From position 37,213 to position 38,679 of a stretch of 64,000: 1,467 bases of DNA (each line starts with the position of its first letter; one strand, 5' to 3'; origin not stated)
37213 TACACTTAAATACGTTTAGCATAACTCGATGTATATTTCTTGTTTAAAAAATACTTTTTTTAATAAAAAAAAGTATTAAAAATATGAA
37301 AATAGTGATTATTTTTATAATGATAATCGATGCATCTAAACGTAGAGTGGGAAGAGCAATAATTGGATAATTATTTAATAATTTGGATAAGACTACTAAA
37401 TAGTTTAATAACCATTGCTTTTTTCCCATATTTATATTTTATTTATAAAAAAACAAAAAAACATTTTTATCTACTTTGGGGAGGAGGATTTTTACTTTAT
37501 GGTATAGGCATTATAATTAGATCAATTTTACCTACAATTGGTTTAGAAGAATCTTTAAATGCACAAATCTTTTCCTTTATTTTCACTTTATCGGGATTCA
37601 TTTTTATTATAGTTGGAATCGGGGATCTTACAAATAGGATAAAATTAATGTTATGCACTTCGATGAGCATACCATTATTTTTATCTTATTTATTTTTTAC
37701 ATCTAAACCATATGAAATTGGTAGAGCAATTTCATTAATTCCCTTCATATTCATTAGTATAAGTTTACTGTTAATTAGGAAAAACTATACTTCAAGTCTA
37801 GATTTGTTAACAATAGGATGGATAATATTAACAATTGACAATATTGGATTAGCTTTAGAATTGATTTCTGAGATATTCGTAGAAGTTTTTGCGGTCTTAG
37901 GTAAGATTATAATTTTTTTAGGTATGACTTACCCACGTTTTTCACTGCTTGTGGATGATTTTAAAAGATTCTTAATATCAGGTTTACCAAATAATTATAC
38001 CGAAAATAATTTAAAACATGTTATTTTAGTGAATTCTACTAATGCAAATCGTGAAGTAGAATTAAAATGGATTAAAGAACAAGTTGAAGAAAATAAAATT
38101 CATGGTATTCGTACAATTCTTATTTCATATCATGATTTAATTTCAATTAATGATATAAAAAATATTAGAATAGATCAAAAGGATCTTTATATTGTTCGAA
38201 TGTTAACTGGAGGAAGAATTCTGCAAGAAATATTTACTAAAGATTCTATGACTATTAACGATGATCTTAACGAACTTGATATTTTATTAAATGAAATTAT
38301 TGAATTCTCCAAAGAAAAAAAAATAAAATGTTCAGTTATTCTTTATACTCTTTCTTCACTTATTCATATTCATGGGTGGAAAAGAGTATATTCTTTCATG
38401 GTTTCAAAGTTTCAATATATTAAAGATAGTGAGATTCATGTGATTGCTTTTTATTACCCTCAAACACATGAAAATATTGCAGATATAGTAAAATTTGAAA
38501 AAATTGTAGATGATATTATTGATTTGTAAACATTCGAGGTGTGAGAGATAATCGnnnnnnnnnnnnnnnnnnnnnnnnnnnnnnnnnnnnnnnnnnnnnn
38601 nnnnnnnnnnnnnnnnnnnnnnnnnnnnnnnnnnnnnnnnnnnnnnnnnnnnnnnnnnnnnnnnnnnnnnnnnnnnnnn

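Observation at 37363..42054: KaiC-like ATPase neighbourhood: membrane protein with cytoplasmic domain, GH3/ANL-type ligase, single-domain KaiC-like ATPase, and tandem PhoU/TrkA-C regulators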

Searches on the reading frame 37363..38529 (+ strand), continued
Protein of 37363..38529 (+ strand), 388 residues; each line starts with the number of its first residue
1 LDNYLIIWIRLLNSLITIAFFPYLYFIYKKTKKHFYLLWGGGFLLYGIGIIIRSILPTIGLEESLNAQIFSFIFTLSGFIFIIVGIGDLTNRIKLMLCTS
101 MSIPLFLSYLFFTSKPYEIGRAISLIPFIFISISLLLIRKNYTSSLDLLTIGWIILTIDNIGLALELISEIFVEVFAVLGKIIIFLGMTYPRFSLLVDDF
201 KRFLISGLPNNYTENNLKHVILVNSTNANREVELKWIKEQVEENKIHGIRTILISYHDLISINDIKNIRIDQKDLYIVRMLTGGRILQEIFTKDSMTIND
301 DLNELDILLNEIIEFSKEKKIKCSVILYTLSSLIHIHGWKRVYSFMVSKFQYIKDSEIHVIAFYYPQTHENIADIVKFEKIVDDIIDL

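Call 85: search_protein_families(library=padloc, proteins=[window:37363-38529:+], max_evalue=0.01)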
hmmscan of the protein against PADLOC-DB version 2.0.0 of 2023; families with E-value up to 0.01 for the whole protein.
window:37363-38529:+ (388 aa): 0 families

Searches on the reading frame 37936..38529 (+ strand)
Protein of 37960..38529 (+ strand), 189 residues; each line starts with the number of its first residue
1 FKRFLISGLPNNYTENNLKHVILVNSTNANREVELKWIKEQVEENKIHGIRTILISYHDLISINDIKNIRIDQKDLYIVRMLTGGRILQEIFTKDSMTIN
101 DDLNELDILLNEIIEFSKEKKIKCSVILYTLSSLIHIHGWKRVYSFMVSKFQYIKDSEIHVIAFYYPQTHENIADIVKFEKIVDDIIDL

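Call 7: search_protein_families(library=pfam, proteins=[window:37960-38529:+], max_evalue=10)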
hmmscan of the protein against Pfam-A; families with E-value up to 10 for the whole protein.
window:37960-38529:+ (189 aa): 1 family
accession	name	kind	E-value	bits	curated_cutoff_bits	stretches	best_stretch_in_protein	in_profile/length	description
PF16123.11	HAGH_C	-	0.15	12.9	25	1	13-52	2-41/83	Hydroxyacylglutathione hydrolase C-terminus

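Call 53: search_solved_structures(query=A4, max_evalue=10, show_alignments=3)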
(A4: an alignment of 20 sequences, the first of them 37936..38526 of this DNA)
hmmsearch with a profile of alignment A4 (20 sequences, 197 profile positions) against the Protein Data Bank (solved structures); distinct sequences matched with E-value up to 10: 2.
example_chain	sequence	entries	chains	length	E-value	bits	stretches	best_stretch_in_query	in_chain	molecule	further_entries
3a0r_A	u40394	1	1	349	0.074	15.9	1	86-143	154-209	Sensor protein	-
3s93_A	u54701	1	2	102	1.4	11.7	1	48-77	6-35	Tudor domain-containing protein 5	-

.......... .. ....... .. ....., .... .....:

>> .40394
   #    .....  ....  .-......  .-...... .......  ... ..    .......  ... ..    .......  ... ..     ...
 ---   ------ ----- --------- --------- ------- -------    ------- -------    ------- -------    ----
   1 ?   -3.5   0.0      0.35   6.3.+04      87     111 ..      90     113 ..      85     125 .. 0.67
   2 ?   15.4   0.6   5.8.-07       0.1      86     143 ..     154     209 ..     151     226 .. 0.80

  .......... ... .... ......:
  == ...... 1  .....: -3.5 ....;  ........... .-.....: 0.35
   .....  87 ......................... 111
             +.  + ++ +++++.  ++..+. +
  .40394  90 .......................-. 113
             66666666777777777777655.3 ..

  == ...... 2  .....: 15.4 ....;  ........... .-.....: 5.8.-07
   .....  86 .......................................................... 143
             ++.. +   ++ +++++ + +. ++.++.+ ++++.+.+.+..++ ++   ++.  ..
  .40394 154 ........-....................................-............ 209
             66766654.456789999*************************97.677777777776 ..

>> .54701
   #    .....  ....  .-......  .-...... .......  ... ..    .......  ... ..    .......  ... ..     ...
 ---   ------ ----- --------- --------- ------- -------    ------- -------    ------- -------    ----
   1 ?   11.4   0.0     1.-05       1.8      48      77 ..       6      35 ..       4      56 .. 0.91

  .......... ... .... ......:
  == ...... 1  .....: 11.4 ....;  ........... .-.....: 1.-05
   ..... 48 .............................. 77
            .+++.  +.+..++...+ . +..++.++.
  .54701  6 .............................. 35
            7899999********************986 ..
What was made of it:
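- Tried and rejected: A profile search against PDB sequences found nothing relevant (call 53).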

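Call 69: search_protein_representatives(alignment_id=A4)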
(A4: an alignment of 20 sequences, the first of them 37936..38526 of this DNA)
Query: 20 sequences, 197 profile positions. Proteins with E-value up to 0.001 (for the whole library): 83; up to 1e-10: 73; up to 1e-30: 39. The best 83 are listed.
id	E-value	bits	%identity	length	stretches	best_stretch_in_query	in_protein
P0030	4.5e-79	281.0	-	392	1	1-196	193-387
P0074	5.5e-78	277.4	-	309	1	1-195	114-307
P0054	1.0e-75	270.0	-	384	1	1-196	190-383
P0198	7.2e-75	267.3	-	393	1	2-196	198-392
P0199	4.7e-74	264.6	-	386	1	1-196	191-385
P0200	9.5e-74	263.6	-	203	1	1-196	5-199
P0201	8.7e-72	257.2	-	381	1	1-197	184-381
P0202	7.4e-70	250.9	-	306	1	1-196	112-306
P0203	1.6e-69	249.8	-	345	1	1-196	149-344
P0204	1.1e-68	247.1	-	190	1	9-196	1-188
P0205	4.4e-66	238.6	-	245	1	1-195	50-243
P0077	1.4e-65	237.0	-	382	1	2-197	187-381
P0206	3.0e-65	235.9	-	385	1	1-196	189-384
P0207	3.0e-63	229.3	-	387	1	1-196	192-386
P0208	3.4e-63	229.1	-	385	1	2-196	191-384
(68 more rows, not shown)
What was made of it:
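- Closest known: Archaeal KaiC / inactivated-KaiC. Different: It forms an isolated family of about 83 clusters at 50% identity among 1.84 billion proteins (call 69).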

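Call 72: find_homologous_proteins(query=A5, max_evalue=0.001)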
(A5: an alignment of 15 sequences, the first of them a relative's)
Query A5 (15 sequences) (383 aa, profile of the alignment): 12 proteins with E <= 0.001 among 8000 candidates.
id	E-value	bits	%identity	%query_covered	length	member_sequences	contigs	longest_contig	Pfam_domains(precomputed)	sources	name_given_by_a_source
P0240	2.4e-153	529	100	100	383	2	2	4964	-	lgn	-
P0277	2.4e-137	476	46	99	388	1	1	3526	-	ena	-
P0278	2.3e-135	470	46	99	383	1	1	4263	-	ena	-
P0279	4.7e-130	452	45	99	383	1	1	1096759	-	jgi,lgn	-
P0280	1.1e-129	451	39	98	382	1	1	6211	-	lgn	-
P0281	4.7e-125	436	46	98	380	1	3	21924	-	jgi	jgi:hypothetical protein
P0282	6.9e-124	432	41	97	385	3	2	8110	-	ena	-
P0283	5.8e-121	422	45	100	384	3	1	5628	-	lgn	-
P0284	4.1e-102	360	57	63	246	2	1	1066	-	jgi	-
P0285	2.7e-99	351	49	74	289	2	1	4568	-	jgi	jgi:hypothetical protein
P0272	1.2e-92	329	28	61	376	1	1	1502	-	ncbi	-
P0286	8.2e-56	208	23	93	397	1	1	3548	-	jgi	jgi:hypothetical protein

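Call 73: find_encoding_contigs(protein=P0279, flank=8000, max_places=1)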
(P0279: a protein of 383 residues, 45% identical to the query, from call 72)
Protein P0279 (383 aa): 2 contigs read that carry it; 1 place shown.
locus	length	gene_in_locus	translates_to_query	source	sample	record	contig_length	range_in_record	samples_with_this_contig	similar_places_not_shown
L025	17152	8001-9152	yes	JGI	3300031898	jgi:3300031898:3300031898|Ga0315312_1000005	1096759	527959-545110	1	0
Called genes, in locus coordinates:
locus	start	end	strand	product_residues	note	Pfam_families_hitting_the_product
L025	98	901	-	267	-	-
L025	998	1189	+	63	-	-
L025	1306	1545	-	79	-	-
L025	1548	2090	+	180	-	-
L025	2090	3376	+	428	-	PF00589:Phage_integrase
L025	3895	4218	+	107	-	-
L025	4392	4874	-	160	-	PF04008:Adenosine_kin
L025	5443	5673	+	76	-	-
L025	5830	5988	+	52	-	-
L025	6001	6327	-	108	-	PF03551:PadR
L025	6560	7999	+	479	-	PF23571:GH3_M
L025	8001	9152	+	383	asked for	-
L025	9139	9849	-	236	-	PF00154:RecA_N (weak), PF03796:DnaB_C (weak), PF06745:ATPase, PF13481:AAA_25 (weak), PF23442:DUF7125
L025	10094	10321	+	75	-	-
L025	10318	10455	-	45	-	-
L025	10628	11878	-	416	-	PF03415:Peptidase_C11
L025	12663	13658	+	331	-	PF04055:Radical_SAM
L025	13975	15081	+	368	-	PF03214:RGP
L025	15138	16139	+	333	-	PF00535:Glycos_transf_2, PF10111:Glyco_tranf_2_2, PF13641:Glyco_tranf_2_3, PF13632:Glyco_trans_2_3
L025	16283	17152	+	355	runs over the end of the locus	PF13506:Glyco_transf_21, PF00535:Glycos_transf_2, PF10111:Glyco_tranf_2_2, PF13641:Glyco_tranf_2_3, PF13632:Glyco_trans_2_3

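Call 74: find_encoding_contigs(protein=P0281, flank=8000, max_places=1)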
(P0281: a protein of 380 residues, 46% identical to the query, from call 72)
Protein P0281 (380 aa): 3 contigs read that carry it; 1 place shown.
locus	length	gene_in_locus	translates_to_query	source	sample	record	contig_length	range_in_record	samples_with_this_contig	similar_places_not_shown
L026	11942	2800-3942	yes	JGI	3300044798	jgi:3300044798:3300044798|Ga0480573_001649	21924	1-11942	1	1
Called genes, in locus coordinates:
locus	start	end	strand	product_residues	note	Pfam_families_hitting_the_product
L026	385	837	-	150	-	-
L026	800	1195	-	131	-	PF03551:PadR (weak)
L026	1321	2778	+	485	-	PF23571:GH3_M (weak)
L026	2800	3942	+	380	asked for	-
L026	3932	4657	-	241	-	PF00154:RecA_N (weak), PF06745:ATPase, PF23442:DUF7125 (faint)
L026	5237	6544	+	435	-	PF00581:Rhodanese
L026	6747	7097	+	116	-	-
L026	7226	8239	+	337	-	-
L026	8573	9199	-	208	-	-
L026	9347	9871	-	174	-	-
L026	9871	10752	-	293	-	-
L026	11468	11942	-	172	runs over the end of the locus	-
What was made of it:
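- PadR appears only in 2 of 3 distant-subfamily loci (calls 73, 74).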

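Call 75: find_encoding_contigs(protein=P0282, flank=8000, max_places=1)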
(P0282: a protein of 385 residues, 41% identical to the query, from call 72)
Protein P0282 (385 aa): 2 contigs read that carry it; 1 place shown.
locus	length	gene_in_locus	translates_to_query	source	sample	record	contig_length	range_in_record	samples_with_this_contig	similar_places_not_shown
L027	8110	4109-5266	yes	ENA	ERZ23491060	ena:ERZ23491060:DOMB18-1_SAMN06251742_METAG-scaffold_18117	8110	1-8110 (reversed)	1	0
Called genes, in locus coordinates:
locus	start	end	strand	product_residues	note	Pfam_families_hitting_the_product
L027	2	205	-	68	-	?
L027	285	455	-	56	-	-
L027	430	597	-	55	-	-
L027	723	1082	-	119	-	-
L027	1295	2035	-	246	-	PF00154:RecA_N (weak), PF03796:DnaB_C (faint), PF06745:ATPase, PF23442:DUF7125 (faint), PF13481:AAA_25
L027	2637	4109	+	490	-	PF23571:GH3_M (faint)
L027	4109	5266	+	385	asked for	-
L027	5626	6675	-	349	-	-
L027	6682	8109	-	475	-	?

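Call 84: search_protein_families(library=pfam, proteins=[L025:6001-6327:-], max_evalue=0.001)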
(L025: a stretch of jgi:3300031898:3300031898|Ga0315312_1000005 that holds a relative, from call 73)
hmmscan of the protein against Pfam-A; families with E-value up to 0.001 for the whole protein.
L025:6001-6327:- (108 aa): 1 family
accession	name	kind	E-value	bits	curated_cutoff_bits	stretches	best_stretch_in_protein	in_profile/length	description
PF03551.20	PadR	-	5.4e-11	42.8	27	1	30-90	7-74/75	Transcriptional regulator PadR-like family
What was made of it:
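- A PadR-type regulator sits upstream in two distant-subfamily loci (calls 73, 74, 84); from general knowledge, this family often responds to phenolic acids.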
